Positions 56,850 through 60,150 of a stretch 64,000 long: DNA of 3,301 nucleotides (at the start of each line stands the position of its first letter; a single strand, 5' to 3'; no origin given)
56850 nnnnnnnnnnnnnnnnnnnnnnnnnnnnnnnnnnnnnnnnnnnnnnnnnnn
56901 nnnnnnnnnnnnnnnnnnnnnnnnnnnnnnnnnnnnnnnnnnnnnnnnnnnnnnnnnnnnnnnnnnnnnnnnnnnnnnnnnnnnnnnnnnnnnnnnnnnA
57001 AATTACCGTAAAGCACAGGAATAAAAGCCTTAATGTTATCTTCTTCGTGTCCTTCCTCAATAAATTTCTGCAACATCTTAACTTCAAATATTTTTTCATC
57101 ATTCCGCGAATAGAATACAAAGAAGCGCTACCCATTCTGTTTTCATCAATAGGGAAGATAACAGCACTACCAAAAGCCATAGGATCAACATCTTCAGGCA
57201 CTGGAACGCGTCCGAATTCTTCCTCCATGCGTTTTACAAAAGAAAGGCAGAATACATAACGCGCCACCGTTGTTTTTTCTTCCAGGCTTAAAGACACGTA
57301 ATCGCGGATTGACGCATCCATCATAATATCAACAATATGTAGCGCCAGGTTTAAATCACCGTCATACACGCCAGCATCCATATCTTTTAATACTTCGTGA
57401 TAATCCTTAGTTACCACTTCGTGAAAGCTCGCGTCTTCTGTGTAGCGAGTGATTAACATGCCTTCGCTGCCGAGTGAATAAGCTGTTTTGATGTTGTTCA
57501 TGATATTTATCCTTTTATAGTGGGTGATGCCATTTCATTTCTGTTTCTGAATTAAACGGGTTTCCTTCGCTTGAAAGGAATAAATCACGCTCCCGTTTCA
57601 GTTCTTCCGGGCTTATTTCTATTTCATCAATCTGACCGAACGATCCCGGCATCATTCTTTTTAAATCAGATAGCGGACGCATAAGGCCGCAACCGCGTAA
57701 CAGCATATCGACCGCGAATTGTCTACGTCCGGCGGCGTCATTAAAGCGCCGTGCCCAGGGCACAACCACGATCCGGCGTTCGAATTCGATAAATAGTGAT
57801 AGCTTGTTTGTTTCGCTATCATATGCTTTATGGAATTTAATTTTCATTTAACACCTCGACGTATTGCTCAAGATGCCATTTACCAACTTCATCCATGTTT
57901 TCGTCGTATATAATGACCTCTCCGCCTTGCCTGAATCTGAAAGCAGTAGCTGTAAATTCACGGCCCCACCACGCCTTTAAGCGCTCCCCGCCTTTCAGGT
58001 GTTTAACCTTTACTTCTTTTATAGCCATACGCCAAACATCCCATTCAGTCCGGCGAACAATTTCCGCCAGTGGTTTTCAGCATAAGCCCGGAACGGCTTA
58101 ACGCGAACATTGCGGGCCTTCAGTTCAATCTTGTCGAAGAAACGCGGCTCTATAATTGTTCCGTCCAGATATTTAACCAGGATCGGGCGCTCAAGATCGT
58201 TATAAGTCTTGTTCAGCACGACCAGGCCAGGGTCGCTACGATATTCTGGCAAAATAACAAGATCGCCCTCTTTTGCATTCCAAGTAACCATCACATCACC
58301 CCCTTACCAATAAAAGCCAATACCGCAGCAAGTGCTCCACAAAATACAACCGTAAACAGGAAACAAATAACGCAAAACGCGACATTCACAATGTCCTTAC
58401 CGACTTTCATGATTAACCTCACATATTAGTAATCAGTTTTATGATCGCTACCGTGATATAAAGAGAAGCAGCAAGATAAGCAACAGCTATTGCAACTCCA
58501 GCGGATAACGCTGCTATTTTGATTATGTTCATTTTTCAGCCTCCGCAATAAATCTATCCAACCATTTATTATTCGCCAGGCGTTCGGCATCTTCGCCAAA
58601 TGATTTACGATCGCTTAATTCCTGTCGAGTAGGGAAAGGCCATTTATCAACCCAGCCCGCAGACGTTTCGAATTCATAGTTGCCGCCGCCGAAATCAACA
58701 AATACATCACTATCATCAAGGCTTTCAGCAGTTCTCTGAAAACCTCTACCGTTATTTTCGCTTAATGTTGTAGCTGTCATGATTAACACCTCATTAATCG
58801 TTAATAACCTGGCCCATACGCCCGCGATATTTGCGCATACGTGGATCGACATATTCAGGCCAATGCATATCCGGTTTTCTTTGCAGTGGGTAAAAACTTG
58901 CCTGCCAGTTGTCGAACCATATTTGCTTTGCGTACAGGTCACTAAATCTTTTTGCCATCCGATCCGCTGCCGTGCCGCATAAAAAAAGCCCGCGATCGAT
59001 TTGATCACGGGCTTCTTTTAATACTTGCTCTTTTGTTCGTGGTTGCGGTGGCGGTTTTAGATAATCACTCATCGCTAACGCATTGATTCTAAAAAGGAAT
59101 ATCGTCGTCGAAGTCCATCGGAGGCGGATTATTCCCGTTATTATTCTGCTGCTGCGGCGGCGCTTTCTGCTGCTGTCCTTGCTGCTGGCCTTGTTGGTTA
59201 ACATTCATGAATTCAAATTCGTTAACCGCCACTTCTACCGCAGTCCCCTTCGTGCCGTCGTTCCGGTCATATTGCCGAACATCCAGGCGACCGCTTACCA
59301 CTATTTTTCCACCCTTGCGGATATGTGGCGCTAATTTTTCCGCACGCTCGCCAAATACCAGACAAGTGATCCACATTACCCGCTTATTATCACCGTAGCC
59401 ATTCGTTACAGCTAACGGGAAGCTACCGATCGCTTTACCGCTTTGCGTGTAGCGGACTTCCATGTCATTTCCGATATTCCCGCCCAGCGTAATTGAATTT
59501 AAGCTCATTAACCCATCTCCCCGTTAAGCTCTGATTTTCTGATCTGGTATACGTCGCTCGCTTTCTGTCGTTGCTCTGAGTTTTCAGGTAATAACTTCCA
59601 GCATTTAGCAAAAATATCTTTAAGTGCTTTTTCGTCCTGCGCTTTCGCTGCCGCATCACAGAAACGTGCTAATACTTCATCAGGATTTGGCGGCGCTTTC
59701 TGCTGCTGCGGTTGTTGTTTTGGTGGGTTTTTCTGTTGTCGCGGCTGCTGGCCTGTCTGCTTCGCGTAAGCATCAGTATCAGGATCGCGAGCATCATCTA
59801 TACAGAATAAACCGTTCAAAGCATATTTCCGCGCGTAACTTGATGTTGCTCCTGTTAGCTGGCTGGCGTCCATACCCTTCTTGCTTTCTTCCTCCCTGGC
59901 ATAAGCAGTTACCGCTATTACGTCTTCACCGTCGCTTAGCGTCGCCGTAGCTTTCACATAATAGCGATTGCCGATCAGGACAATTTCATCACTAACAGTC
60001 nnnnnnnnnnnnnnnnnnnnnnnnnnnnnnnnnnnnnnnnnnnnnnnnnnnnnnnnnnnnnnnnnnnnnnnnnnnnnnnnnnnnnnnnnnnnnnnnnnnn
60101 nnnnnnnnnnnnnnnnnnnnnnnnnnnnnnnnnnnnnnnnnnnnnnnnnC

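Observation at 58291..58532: Two tandem small hydrophobic peptide genes in the early-left region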

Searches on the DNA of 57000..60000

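Call 57: search_rna_families(source=window, start=57000, end=60000, threshold=evalue, max_evalue=1)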
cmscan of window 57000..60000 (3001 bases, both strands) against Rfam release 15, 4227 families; matches with E-value up to 1: 2.
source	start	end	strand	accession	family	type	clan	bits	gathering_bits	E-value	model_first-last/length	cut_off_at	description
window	58979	59070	-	RF00506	Thr_leader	Cis-reg; leader;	-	29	55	0.011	1-118/118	no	Threonine operon leader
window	58941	59017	-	RF02599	BASRCI408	Gene; sRNA;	-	15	398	0.68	1-435/435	no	Brucella sRNA CI408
